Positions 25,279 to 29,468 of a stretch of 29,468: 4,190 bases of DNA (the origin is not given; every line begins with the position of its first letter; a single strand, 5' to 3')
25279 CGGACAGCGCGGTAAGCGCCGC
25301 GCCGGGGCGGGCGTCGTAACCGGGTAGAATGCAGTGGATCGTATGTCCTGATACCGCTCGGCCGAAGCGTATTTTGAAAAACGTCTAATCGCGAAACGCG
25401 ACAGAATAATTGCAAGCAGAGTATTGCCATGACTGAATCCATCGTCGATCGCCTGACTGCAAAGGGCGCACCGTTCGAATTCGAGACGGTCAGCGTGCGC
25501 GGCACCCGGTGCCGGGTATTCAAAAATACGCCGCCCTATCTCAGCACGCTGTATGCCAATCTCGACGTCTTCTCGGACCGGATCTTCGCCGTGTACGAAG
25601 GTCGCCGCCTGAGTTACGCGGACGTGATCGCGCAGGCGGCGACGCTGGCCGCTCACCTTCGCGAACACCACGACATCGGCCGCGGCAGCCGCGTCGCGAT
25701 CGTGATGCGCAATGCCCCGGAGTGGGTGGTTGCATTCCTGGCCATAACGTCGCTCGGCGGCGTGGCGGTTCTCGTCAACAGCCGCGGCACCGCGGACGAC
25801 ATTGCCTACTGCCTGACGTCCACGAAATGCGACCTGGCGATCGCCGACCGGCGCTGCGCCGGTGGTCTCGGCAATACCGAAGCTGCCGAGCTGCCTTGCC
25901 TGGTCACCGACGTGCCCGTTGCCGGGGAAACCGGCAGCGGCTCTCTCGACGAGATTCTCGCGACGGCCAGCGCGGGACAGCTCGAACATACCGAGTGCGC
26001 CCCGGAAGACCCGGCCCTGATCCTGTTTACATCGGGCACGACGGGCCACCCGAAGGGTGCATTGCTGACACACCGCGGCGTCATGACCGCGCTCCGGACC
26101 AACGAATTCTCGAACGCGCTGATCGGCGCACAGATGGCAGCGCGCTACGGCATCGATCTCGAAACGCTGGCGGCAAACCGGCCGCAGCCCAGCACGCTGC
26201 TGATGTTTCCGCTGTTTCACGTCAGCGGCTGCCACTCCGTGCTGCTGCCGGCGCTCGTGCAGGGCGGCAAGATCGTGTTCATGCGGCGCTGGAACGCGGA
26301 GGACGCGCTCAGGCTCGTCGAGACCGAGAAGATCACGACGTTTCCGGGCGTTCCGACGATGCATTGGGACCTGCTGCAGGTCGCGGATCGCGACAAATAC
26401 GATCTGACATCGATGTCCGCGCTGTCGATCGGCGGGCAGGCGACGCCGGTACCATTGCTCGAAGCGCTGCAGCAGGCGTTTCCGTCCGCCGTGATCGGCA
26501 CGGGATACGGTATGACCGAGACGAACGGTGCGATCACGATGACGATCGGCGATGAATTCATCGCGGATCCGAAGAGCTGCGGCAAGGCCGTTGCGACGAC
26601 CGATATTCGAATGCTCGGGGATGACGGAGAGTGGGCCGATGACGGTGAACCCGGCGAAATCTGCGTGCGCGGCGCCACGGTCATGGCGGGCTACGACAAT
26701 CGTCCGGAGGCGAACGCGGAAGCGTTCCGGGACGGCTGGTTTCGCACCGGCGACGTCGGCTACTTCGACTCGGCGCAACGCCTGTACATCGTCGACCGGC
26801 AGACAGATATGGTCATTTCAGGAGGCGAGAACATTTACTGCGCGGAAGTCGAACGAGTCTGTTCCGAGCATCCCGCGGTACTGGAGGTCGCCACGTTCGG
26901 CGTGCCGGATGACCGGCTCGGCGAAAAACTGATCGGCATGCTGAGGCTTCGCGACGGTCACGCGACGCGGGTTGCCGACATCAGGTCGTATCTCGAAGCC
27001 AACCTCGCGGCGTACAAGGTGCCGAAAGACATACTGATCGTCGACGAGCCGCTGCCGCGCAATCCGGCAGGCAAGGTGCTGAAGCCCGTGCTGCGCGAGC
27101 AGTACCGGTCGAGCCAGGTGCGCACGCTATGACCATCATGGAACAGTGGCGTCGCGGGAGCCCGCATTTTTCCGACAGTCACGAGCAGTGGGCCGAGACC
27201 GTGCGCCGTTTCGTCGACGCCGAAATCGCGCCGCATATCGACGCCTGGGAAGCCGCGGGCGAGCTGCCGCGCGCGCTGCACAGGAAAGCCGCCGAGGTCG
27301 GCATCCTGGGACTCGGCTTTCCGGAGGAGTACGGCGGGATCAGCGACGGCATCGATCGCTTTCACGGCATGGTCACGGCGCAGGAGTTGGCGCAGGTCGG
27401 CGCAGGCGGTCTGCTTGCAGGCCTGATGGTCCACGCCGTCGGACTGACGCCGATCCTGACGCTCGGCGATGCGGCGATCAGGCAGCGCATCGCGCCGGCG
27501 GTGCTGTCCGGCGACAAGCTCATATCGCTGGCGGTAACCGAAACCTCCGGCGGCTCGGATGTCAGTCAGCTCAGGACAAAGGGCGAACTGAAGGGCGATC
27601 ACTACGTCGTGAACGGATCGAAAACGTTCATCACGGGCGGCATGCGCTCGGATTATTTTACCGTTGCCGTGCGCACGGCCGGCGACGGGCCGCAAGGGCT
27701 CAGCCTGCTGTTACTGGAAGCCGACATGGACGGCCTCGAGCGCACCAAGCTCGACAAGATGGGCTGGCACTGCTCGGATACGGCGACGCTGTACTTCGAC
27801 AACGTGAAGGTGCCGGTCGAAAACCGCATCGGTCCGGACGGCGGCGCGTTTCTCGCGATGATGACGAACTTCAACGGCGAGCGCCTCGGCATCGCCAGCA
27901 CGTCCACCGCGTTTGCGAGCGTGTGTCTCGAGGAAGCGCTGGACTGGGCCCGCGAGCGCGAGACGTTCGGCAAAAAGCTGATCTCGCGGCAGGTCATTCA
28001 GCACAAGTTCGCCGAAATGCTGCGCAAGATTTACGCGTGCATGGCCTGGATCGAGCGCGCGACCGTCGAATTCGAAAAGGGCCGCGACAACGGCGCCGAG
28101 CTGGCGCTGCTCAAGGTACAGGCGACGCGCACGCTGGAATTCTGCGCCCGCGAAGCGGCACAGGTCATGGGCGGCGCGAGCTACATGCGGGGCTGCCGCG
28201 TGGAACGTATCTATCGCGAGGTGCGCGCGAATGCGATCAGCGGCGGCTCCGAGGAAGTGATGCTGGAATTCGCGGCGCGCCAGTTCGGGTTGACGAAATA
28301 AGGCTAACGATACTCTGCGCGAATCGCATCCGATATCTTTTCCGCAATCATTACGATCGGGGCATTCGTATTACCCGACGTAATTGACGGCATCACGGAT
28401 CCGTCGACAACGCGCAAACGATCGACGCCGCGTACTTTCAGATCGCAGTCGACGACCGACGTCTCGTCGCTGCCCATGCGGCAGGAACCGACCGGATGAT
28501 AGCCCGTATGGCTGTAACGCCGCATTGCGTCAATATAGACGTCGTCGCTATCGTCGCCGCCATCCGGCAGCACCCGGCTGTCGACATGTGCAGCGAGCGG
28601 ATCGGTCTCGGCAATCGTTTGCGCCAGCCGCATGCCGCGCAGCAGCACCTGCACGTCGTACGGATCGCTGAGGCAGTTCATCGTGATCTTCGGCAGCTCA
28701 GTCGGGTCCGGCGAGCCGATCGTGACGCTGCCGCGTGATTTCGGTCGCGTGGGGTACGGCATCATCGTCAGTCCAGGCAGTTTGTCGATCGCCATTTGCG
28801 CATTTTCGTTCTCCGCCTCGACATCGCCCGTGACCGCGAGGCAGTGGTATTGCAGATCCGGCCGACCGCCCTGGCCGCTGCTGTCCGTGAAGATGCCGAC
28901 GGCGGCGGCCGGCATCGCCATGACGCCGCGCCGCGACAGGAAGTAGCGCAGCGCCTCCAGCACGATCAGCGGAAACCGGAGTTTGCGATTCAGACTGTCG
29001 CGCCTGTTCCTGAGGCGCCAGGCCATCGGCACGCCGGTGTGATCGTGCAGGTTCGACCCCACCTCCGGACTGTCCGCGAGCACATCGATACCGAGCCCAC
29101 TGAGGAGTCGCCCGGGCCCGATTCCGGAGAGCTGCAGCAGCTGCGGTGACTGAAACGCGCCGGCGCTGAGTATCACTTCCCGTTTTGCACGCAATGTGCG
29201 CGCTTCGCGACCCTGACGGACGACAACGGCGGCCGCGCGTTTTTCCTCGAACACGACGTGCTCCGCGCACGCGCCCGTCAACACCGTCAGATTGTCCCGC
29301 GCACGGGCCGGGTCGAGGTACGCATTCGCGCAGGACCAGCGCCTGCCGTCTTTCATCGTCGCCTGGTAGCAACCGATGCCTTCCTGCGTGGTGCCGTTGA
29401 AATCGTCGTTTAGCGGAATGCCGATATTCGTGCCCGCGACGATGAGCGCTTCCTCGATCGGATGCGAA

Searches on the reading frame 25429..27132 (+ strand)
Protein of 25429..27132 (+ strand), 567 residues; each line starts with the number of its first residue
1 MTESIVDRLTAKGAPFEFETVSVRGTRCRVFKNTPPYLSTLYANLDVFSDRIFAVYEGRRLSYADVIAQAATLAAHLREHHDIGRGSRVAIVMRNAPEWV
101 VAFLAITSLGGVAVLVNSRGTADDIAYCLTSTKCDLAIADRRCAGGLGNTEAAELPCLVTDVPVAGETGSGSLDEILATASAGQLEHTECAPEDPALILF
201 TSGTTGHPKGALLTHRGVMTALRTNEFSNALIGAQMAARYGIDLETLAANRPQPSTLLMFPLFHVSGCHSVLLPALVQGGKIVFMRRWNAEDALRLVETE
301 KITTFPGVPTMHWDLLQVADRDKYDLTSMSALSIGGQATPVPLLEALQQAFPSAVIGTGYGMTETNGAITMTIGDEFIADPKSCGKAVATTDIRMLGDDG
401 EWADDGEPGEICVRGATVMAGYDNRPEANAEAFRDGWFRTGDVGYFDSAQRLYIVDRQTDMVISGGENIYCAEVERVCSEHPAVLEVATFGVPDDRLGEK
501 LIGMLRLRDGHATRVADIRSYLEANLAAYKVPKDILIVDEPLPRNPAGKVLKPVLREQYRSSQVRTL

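Call 89: search_protein_families(library=pfam, proteins=[window:25429-27132:+], max_evalue=0.01)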
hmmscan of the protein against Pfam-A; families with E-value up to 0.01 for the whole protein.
window:25429-27132:+ (567 aa): 2 families
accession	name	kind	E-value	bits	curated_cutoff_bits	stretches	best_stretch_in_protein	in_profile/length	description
PF00501.34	AMP-binding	-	3.8e-82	276.6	29.9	1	46-422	6-383/384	AMP-binding enzyme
PF13193.12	AMP-binding_C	-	1.8e-14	54.8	24.5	1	473-549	1-76/76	AMP-binding enzyme C-terminal domain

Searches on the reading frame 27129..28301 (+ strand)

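Call 89: search_protein_families(library=pfam, proteins=[window:27129-28301:+], max_evalue=0.01)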
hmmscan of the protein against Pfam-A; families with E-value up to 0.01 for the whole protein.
window:27129-28301:+ (390 aa): 6 families
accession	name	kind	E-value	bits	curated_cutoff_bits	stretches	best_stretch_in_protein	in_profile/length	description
PF00441.29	Acyl-CoA_dh_1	-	7.5e-40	137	22.4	1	242-385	5-148/150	Acyl-CoA dehydrogenase, C-terminal domain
PF02771.21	Acyl-CoA_dh_N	-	8.1e-26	91.1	22.9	1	15-129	1-113/113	Acyl-CoA dehydrogenase, N-terminal domain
PF02770.24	Acyl-CoA_dh_M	-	1.7e-20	73.4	33.3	1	134-226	2-97/97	Acyl-CoA dehydrogenase, middle domain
PF08028.16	Acyl-CoA_dh_2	-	9.9e-12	45.7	22.7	1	254-368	2-126/134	Acyl-CoA dehydrogenase, C-terminal domain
PF22924.1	ACOX_C_alpha1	-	0.00038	20.7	27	1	291-384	68-166/169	Acyl-CoA oxidase, C-alpha1 domain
PF21343.2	ACAD9-ACADV_C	-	0.0081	16.9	27.8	0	280-329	28-78/120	ACAD9/ACADV, C-terminal domain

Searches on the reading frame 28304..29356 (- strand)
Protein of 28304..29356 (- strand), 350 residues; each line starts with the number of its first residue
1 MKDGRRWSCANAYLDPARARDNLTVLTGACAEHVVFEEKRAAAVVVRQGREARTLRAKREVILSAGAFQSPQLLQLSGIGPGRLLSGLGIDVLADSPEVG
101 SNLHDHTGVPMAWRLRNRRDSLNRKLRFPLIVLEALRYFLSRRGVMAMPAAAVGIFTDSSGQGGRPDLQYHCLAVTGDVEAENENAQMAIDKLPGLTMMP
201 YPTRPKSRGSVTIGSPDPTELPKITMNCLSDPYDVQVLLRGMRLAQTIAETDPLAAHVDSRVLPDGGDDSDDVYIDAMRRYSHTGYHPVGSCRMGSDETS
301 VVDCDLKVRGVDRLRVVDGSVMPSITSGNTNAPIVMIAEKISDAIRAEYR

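Call 89: search_protein_families(library=pfam, proteins=[window:28304-29356:-], max_evalue=0.01)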
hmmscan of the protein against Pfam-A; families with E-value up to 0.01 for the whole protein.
window:28304-29356:- (350 aa): 2 families
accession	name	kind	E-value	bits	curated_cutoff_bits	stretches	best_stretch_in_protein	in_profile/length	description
PF05199.19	GMC_oxred_C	-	6.8e-39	134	24.6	1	205-338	1-139/139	GMC oxidoreductase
PF00732.25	GMC_oxred_N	-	1.4e-23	84.3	23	1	2-107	122-217/218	GMC oxidoreductase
